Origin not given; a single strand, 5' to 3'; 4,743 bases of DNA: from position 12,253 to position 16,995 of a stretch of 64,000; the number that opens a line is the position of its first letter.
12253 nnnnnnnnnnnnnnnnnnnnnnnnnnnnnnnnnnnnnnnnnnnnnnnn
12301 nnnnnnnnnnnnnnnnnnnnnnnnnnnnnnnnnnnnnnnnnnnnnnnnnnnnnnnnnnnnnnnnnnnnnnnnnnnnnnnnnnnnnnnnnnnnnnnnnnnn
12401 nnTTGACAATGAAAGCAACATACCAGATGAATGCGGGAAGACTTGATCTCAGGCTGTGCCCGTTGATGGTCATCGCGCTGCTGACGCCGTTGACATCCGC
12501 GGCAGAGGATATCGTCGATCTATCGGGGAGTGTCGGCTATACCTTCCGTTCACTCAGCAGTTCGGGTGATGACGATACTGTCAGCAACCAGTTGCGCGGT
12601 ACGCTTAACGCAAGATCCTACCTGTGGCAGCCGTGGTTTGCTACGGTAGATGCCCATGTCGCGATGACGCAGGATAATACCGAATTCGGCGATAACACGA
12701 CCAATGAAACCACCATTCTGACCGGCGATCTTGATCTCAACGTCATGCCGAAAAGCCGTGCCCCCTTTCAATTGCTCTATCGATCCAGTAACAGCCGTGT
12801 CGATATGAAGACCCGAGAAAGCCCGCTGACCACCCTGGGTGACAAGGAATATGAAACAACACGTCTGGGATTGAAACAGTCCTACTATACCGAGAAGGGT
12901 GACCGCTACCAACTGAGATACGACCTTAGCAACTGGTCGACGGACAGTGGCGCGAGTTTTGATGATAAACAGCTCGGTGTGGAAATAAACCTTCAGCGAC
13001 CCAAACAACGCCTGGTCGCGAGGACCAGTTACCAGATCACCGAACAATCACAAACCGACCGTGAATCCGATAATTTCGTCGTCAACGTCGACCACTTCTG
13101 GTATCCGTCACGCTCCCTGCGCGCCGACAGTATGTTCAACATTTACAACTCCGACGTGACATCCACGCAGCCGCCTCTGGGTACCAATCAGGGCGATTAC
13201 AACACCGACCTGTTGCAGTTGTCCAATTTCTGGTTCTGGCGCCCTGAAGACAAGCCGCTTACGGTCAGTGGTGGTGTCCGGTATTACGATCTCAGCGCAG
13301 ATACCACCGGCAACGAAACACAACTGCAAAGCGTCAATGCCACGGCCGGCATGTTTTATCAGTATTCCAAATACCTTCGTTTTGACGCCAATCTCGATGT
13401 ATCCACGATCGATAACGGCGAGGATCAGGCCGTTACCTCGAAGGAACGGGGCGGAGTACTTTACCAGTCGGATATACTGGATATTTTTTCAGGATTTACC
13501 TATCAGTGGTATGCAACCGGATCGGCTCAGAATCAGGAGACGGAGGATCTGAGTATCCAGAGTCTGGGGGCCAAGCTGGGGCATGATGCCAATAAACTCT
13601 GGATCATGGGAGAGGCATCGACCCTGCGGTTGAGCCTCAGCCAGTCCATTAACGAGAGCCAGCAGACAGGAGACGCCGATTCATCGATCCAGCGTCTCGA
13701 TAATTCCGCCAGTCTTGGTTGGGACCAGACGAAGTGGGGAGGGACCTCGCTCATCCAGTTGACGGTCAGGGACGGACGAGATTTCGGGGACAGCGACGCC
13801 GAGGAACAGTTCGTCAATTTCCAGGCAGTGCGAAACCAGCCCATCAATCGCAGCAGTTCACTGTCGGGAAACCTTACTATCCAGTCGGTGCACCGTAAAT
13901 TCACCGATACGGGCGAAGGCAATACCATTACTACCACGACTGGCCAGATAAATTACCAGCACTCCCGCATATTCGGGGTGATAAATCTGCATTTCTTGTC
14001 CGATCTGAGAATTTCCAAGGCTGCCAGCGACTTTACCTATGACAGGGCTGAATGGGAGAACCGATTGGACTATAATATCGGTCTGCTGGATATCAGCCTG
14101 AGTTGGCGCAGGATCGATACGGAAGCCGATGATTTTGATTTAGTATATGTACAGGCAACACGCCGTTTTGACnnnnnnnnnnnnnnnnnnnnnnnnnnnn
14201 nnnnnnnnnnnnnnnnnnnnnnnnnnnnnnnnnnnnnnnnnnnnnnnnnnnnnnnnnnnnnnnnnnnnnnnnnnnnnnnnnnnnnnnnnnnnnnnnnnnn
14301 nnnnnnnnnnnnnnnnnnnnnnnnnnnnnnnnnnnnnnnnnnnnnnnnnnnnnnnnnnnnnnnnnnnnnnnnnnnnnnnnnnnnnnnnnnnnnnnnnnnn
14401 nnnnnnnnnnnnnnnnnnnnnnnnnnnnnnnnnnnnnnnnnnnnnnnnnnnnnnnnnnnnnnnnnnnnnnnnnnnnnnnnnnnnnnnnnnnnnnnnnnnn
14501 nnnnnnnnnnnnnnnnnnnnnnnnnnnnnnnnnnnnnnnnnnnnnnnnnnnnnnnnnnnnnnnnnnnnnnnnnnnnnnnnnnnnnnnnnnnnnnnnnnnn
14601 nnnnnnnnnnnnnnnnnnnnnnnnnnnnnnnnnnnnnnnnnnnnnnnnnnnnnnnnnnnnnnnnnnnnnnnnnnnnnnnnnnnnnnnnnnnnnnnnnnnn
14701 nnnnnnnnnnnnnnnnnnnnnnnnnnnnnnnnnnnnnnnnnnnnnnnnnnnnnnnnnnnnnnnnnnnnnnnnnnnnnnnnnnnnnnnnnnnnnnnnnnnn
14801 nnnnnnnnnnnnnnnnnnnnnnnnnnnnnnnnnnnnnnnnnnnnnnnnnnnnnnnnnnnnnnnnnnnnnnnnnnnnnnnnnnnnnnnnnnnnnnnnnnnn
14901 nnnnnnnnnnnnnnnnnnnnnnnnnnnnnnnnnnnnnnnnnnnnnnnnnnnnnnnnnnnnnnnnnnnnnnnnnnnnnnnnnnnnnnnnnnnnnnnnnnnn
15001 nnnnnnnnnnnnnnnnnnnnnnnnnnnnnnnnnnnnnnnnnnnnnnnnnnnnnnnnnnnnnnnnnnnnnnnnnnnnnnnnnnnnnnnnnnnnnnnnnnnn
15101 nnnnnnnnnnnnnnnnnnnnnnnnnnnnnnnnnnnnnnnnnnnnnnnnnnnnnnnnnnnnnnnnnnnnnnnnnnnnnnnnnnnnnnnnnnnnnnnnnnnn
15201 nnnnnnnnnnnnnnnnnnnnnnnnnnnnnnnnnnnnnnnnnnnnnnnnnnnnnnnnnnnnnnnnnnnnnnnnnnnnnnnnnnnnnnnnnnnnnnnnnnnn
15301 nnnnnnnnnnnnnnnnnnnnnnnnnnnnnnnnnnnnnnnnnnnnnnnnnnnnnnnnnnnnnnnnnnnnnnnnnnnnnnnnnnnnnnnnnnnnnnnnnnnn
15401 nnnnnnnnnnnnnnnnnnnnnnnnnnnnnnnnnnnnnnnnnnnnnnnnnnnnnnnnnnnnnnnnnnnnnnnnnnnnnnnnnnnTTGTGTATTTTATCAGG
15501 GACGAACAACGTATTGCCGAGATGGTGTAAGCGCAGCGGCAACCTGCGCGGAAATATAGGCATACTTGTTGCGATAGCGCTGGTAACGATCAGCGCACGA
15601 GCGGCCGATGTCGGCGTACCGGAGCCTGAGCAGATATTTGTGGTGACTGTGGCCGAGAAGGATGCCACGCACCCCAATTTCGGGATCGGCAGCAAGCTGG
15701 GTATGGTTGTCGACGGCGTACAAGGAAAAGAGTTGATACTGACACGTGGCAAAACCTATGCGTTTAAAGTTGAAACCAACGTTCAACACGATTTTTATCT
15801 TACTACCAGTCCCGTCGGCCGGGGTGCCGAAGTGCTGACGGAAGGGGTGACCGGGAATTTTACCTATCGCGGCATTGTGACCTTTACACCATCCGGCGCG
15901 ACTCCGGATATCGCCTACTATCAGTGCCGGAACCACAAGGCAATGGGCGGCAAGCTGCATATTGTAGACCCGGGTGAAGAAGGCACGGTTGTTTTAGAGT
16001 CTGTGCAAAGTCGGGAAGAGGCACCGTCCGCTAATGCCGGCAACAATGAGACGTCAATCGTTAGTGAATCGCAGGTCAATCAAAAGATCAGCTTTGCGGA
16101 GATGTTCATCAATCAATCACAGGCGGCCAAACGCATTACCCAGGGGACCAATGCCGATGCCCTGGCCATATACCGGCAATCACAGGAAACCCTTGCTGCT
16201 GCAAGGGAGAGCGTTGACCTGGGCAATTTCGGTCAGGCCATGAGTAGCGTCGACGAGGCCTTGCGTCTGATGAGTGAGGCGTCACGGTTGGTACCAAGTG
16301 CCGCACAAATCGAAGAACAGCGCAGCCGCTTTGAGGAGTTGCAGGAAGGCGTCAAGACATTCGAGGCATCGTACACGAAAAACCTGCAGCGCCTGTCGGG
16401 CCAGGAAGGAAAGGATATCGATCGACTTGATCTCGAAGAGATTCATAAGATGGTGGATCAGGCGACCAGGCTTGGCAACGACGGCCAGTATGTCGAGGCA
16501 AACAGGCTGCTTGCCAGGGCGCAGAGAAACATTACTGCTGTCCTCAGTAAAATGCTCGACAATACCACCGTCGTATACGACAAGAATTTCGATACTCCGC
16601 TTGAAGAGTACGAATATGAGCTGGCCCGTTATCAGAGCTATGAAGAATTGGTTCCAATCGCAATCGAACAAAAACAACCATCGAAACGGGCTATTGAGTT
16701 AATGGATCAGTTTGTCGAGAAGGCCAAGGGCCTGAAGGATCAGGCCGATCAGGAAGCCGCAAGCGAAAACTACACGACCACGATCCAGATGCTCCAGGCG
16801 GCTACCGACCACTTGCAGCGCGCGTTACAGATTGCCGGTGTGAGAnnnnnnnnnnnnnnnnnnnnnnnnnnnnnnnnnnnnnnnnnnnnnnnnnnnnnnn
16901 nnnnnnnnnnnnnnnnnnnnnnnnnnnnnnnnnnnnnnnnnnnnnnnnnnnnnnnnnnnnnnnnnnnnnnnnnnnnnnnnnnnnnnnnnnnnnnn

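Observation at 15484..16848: Cupredoxin-like domain fused to a triple helical repeat, embedded between trihaem cytochromes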

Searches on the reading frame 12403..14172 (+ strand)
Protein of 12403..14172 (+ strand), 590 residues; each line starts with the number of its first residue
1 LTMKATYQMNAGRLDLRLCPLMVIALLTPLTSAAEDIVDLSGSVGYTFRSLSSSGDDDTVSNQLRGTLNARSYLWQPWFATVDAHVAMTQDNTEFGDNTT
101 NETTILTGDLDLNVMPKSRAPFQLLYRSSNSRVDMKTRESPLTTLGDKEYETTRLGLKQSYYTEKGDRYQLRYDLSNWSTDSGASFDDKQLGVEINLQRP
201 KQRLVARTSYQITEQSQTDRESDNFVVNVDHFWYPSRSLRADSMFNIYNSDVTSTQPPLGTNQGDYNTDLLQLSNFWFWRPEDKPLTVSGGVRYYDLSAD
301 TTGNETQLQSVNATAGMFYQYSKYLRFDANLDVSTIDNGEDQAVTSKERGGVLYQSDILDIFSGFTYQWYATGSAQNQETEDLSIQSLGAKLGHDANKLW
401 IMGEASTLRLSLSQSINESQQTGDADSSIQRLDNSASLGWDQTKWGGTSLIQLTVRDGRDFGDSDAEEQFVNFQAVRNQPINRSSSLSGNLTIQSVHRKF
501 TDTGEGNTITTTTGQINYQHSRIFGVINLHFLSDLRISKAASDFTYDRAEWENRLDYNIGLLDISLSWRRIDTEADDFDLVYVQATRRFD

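Call 4: search_protein_families(library=pfam, proteins=[window:12403-14172:+], max_evalue=0.01)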
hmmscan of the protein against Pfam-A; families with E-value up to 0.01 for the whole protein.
window:12403-14172:+ (590 aa): 1 family
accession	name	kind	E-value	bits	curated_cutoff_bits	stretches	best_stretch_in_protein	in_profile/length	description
PF23849.1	Phage_TTP_2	-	0.0076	16.7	27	0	500-538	37-75/177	Phage tail tube protein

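Call 6: search_protein_families(library=ncbifam, proteins=[window:12403-14172:+], max_evalue=0.01)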
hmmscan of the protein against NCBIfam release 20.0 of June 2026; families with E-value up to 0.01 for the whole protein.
window:12403-14172:+ (590 aa): 0 families

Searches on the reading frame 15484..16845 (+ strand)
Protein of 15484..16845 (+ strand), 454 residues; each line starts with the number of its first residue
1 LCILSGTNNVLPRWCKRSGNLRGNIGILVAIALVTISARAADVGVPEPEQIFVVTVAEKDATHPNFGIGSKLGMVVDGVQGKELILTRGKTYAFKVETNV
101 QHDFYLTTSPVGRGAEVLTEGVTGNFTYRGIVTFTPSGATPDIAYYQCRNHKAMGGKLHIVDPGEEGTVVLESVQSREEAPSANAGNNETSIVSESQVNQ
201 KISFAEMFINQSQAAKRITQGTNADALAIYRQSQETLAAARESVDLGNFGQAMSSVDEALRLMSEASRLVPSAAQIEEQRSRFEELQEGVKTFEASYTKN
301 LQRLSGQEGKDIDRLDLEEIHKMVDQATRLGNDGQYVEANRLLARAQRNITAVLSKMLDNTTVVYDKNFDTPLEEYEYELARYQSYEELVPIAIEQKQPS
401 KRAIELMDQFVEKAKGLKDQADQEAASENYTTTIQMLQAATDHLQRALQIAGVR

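Call 4: search_protein_families(library=pfam, proteins=[window:15484-16845:+], max_evalue=0.01)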
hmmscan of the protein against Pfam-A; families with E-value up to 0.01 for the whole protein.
window:15484-16845:+ (454 aa): 3 families
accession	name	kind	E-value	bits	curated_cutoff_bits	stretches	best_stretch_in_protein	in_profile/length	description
PF25489.1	At5g54830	-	9.8e-05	22.8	27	1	57-162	13-126/126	At5g54830-like domain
PF10366.15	Vps39_1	-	0.0092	16.7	22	0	373-442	29-94/108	Vacuolar sorting protein 39 domain 1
PF10938.13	YfdX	-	0.0094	16.4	26.6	0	311-351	104-144/149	YfdX protein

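Call 5: find_homologous_proteins(query=window:15484-16845:+)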
Query window:15484-16845:+ (454 aa): 238 proteins with E <= 0.001 among 8000 candidates; the best 120 are listed.
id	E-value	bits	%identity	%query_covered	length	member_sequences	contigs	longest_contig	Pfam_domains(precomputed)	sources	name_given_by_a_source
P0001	3.7e-285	964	100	98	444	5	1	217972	-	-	-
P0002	9.2e-255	863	90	97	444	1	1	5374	PF25489.2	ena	-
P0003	3.7e-200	684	70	100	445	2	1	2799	-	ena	-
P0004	4.2e-200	683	75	93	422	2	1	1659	-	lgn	-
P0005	5.2e-199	680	75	93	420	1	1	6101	-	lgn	-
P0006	1.8e-195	668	72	94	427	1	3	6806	-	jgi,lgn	-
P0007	3.1e-195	667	74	93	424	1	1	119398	PF10938.14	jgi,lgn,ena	-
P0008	8.0e-194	663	72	93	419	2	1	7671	-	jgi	-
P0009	3.3e-180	618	64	98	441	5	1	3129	-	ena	-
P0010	4.0e-138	479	57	90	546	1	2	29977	PF25489.2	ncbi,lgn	ncbi:MAG: hypothetical protein ACE5EH_07305 [Gammaproteobacteria bacterium]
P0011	2.3e-133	464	54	89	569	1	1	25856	-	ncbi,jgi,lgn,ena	-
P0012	3.6e-132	460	53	90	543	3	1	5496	-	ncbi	-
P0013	6.9e-132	459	52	93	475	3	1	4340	-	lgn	-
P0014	8.6e-132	458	53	90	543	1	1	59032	-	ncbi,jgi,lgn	-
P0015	7.1e-131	455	53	91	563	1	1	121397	-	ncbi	-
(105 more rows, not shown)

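Call 6: search_protein_families(library=ncbifam, proteins=[window:15484-16845:+], max_evalue=0.01)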
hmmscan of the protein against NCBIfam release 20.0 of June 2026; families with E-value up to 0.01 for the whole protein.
window:15484-16845:+ (454 aa): 0 families

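Call 11: search_solved_structures(query=A1, max_evalue=10, show_alignments=3)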
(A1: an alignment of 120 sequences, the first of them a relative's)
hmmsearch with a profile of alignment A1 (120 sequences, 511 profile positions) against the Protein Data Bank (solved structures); distinct sequences matched with E-value up to 10: 13.
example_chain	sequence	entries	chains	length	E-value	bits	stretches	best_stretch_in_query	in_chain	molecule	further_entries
9min_D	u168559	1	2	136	0.0092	18.3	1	272-391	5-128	designed minibinder KH46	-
7unh_A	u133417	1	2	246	0.1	14.9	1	270-352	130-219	SP2 designed chlorophyll dimer protein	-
7uni_A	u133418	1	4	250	0.15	14.4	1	270-352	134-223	SP2-ZnPPaM designed chlorophyll dimer protein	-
4z0b_H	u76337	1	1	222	0.52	12.5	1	169-234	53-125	antibody heavy chain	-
8a14_A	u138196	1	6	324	0.65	12.2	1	178-214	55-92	Cerato-platatanin-like protein 1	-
5fzr_A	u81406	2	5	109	0.81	11.9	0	365-403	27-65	DESIGNED TPR PROTEIN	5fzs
8fbo_A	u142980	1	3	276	1.1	11.5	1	284-326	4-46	KWOCA_102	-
5fzq_A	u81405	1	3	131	1.4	11.1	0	365-403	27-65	DESIGNED TPR PROTEIN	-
8upa_A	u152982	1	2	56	1.7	10.8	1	375-408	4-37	De novo designed IL-6 mimetic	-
5xi8_A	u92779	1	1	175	4.5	9.4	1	278-352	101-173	Beta-barrel assembly-enhancing protease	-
8e0o_C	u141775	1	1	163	8.6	8.5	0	277-336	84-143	hetBGL03-15-18c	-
8fbj_A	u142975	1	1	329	8.7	8.5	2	276-410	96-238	KWOCA_60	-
6uxt_A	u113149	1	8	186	9.4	8.4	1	373-407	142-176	YfdX protein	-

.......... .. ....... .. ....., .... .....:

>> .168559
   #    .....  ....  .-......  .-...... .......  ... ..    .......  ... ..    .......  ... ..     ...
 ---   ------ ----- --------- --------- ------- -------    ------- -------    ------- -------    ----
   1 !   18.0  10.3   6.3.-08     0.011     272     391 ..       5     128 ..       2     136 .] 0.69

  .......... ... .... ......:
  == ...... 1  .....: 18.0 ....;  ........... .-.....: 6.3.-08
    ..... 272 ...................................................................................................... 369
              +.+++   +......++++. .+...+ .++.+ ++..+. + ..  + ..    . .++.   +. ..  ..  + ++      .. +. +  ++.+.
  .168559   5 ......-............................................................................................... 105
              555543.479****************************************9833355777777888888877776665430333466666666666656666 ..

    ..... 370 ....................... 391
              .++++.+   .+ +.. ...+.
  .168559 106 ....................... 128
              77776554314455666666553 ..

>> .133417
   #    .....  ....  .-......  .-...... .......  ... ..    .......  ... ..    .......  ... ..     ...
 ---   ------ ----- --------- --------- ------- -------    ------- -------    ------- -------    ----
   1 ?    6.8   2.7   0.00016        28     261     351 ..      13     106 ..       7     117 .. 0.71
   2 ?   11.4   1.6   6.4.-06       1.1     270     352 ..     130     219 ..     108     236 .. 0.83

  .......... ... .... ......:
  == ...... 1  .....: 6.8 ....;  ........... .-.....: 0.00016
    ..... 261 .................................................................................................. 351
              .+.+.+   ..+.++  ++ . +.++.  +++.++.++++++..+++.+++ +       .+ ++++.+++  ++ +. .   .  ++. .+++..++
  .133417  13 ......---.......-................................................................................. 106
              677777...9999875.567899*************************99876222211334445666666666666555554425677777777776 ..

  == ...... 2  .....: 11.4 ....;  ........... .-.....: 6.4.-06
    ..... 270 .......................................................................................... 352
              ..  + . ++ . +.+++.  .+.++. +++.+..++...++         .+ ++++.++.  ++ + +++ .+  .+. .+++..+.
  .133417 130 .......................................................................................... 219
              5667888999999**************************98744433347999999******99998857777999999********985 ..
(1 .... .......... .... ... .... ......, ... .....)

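Call 25: predict_structure(alignment_id=A1)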
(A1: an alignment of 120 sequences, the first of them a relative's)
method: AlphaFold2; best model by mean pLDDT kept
length: 444 residues; sequences in the alignment: 120
mean_pLDDT: 88.7   pTM: 0.49
mean pLDDT of the five models: 88.7, 87.8, 87.8, 87.1, 86.9
residues with pLDDT >= 90: 346; 70-90: 38; 50-70: 15; < 50: 45
segments of 3 or more residues with pLDDT < 50: 1-4, 10-12, 14-33, 165-180
pLDDT, mean of each block of 10 residues (from residue 1): 44 46 44 71 97 93 97 97 96 97 90 96 98 97 97 95 55 44 89 97 95 94 98 97 96 93 92 97 96 86 94 98 94 97 89 70 96 98 97 98 98 97 97 97 91
secondary structure, 60 per line:
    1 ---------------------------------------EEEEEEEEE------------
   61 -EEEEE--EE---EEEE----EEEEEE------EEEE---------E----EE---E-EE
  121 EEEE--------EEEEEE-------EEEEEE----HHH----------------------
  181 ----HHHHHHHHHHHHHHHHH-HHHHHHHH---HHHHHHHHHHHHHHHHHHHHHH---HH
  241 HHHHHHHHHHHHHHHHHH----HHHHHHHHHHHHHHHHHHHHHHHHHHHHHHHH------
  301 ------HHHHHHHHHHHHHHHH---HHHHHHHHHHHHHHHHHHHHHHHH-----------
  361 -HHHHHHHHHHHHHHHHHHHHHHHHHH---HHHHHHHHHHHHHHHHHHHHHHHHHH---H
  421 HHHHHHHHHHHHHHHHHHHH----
elements in order: E40-48 E62-66 E74-77 E82-87 E94-97 E119-124 E133-138 E146-151 H185-201 H203-210 H214-235 H239-258 H263-294 H307-322 H326-349 H362-387 H391-416 H420-440

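Call 27: fold_search(model_id=the predicted structure, library=pdb)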
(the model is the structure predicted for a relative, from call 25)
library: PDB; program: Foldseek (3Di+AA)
matches with E <= 10: 444; with E <= 0.001: 1
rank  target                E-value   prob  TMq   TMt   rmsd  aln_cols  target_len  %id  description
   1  1gy2_A                8.7e-04  1.00  0.17  0.43   6.6       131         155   18  Crystal structure of Met148Leu rusticyanin (released 2002-05-23)
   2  1rcy                  2.1e-03  1.00  0.17  0.43   6.8       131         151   18  RUSTICYANIN (RC) FROM THIOBACILLUS FERROOXIDANS (released 1997-05-15)
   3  2q9o_A                2.1e-03  1.00  0.16  0.13   9.6       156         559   15  Near-atomic resolution structure of a Melanocarpus albomyces laccase (released 2008-03-25)
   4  4kns_A                2.5e-03  1.00  0.17  0.25   6.9       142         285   18  Reduced crystal structure of the Nitrosomonas europaea copper nitrite reductase at pH 6.5 (released 2013-07-24)
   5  2cak                  2.7e-03  1.00  0.17  0.43   6.6       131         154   19  1.27Angstrom Structure of Rusticyanin from Thiobacillus ferrooxidans (released 2006-03-08)
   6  6ttd_A                2.9e-03  1.00  0.17  0.16   7.6       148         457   15  Crystal structure of McoA multicopper oxidase 2F4 variant from the hyperthermophile Aquifex aeolicus (released 2021-04-07)
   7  1gy1_A                3.4e-03  1.00  0.17  0.42   6.6       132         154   17  Crystal structures of Ser86Asp and Met148Leu Rusticyanin (released 2002-05-23)
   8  1e30_A                3.8e-03  1.00  0.18  0.45   6.6       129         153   16  Crystal structure of the Met148Gln mutant of rusticyanin at 1.5 Angstrom resolution (released 2000-07-28)
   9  1a3z                  3.8e-03  1.00  0.17  0.43   6.8       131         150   18  REDUCED RUSTICYANIN AT 1.9 ANGSTROMS (released 1998-07-29)
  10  1a8z                  4.2e-03  1.00  0.18  0.45   5.6       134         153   19  STRUCTURE DETERMINATION OF A 16.8KDA COPPER PROTEIN RUSTICYANIN AT 2.1A RESOLUTION USING ANOMALOUS SCATTERING DATA WITH  (released 1998-06-17)
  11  2cal                  4.4e-03  1.00  0.17  0.44   6.4       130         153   18  Crystal structure of His143Met rusticyanin (released 2006-01-05)
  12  6vow                  4.4e-03  1.00  0.17  0.18   6.9       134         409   10  Crystal structure of multi-copper oxidase from Pseudomonas Thermotolerans (released 2021-02-03)
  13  6syy                  4.4e-03  1.00  0.17  0.17   7.6       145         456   16  Crystal structure of McoA multicopper oxidase from the hyperthermophile Aquifex aeolicus (released 2020-06-17)
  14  3njh_A                4.4e-03  0.99  0.16  0.46   7.3       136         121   14  D37A mutant of SO1698 protein, an aspartic peptidase from Shewanella oneidensis. (released 2010-07-14)
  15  3t9w                  5.4e-03  1.00  0.18  0.28   6.3       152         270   12  Small laccase from Amycolatopsis sp. ATCC 39116 (released 2012-08-29)
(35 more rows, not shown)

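Call 29: find_related_loci(query=A1, collection=genome_contigs, flank=10000)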
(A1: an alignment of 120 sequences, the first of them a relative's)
Query A1 (444 aa) in genome_contigs; peptide patterns used: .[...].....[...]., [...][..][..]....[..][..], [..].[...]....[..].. (x = any residue, [..] = any of these).
207 stretches matched a pattern; 133 encode a relative of the query (tblastn E <= 1e-3); the best 80 are kept; 80 distinct loci.
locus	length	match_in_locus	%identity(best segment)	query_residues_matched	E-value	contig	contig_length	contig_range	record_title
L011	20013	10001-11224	57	36-444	4e-150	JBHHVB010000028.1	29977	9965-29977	MAG: Gammaproteobacteria bacterium isolate S.4.sp3_bin.46 NODE_447_length_29977_cov_6.699185, whole genome shotgun seque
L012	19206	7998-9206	54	41-444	6e-144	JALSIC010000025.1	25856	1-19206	MAG: Gammaproteobacteria bacterium isolate 354-166_metabat2_scaf2bin.012 354-166_scaffold_1753_c1, whole genome shotgun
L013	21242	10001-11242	53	35-444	2e-141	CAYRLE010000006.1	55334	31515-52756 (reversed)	MAG TPA_asm: uncultured Gammaproteobacteria bacterium isolate SRP216583_co2_126 genome assembly, contig: NODE_255_length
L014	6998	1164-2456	51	14-444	3e-135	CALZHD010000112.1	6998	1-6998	MAG: uncultured Gammaproteobacteria bacterium isolate FO_M_Gamma_033.1 genome assembly, contig: scaffold_9545, whole gen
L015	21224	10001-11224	52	35-444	2e-134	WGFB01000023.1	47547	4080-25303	MAG: Gammaproteobacteria bacterium isolate S146_68 k151_21022, whole genome shotgun sequence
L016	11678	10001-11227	51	35-444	1e-133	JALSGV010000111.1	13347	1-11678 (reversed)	MAG: Gammaproteobacteria bacterium isolate 354-166_maxbin2_scaf2bin.143 354-166_scaffold_4626_c1, whole genome shotgun s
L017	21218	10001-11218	53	41-444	4e-133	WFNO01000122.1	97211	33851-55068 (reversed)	MAG: Gammaproteobacteria bacterium isolate S012_109 k151_77661, whole genome shotgun sequence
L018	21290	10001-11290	51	13-444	2e-131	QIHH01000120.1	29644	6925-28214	MAG: Gammaproteobacteria bacterium isolate SZUA-128 Ga0063293_10000830, whole genome shotgun sequence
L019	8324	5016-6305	51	13-444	7e-131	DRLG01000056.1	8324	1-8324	MAG TPA_asm: Chromatiales bacterium isolate HyVt-459 HyVt-459_k145_131299, whole genome shotgun sequence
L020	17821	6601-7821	50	35-438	3e-128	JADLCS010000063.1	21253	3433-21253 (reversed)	MAG: Gammaproteobacteria bacterium isolate SJ243 c_000000852849, whole genome shotgun sequence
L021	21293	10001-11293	49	15-444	3e-128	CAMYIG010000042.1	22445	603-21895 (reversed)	MAG: uncultured Gammaproteobacteria bacterium isolate FO_M_Gamma_032.1 genome assembly, contig: scaffold_2405, whole gen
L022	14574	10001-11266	48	24-444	8e-128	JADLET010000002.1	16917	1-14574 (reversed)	MAG: Gammaproteobacteria bacterium isolate SJ336 c_000000043745, whole genome shotgun sequence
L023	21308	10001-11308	50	7-444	6e-128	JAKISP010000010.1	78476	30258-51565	MAG: Gammaproteobacteria bacterium isolate D96SM.bin.20 NODE_182_length_78476_cov_19.844835, whole genome shotgun sequen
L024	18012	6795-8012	51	41-444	1e-127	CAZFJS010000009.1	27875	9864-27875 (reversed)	MAG TPA_asm: uncultured Gammaproteobacteria bacterium isolate binchicken_co253_215 genome assembly, contig: NODE_765_len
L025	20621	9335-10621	49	13-444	1e-126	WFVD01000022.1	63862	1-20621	MAG: Gammaproteobacteria bacterium isolate S140_27 k151_455208, whole genome shotgun sequence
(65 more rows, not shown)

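Call 68: find_encoding_contigs(protein=P0002, flank=1500, max_places=2)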
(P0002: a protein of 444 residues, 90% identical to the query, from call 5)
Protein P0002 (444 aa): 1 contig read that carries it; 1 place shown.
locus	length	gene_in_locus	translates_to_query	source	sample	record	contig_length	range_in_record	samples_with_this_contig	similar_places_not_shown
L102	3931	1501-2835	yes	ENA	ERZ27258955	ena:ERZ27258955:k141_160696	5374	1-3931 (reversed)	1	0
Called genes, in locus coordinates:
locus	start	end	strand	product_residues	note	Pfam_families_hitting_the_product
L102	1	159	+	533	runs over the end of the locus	?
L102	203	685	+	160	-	PF14522:Cytochrome_C7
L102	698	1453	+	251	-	PF14522:Cytochrome_C7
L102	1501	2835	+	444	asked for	PF25489:At5g54830 (faint)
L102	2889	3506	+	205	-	PF14522:Cytochrome_C7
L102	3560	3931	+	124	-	?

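Call 69: find_encoding_contigs(protein=P0009, flank=1500, max_places=2)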
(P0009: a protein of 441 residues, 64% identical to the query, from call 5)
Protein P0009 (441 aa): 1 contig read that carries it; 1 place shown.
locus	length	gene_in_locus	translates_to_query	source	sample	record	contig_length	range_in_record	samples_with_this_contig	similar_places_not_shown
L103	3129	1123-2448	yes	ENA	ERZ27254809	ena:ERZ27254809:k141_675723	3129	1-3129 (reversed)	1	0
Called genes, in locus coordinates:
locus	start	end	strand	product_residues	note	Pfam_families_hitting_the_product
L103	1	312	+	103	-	?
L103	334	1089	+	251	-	PF14522:Cytochrome_C7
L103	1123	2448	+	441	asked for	-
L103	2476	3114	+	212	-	PF14522:Cytochrome_C7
